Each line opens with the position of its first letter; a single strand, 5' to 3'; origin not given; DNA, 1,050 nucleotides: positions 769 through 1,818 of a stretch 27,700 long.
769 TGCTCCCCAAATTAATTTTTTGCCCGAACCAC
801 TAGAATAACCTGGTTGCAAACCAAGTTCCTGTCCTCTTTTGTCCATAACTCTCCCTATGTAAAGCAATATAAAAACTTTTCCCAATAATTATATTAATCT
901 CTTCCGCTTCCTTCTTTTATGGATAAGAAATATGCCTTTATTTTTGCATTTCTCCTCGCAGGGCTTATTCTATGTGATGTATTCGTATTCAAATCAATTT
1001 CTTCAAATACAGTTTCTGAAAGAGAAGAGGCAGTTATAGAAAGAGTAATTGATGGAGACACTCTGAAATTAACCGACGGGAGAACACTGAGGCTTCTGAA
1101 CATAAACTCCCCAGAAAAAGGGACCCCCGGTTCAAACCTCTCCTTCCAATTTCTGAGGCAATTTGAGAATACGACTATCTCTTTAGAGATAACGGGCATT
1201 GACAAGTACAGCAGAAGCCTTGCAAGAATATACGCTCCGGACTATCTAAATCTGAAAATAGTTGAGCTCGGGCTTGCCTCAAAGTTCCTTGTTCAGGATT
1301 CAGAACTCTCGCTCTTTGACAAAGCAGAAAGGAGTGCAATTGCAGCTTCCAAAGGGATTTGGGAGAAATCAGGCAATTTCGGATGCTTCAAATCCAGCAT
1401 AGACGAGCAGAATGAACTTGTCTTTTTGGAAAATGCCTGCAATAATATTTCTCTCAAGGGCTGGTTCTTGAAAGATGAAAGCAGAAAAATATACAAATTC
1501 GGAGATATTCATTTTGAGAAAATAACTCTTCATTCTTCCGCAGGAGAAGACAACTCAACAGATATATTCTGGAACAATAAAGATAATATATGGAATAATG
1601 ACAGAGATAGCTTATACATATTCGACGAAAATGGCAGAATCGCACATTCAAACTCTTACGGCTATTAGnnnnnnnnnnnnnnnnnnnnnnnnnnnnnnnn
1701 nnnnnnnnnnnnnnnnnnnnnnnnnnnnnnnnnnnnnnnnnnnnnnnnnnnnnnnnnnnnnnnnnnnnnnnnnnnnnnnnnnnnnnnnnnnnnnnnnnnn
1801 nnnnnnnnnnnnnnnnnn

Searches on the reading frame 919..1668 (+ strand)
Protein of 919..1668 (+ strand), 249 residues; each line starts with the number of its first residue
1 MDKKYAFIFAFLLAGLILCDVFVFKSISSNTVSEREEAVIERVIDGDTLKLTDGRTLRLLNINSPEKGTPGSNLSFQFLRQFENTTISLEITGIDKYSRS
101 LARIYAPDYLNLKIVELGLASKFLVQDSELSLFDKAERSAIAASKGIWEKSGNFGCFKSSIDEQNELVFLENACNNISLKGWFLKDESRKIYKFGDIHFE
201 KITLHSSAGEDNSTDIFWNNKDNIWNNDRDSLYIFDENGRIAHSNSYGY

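Call 64: search_protein_families(library=pfam, proteins=[window:919-1668:+], max_evalue=0.001)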
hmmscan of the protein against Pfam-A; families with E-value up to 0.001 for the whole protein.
window:919-1668:+ (249 aa): 2 families
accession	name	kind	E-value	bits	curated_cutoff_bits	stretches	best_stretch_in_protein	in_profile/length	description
PF00565.23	SNase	-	1.5e-08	35.5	21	1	56-149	1-106/107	Staphylococcal nuclease homologue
PF00932.25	LTD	-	9.8e-07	29.6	34.3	1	166-247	23-107/109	Lamin Tail Domain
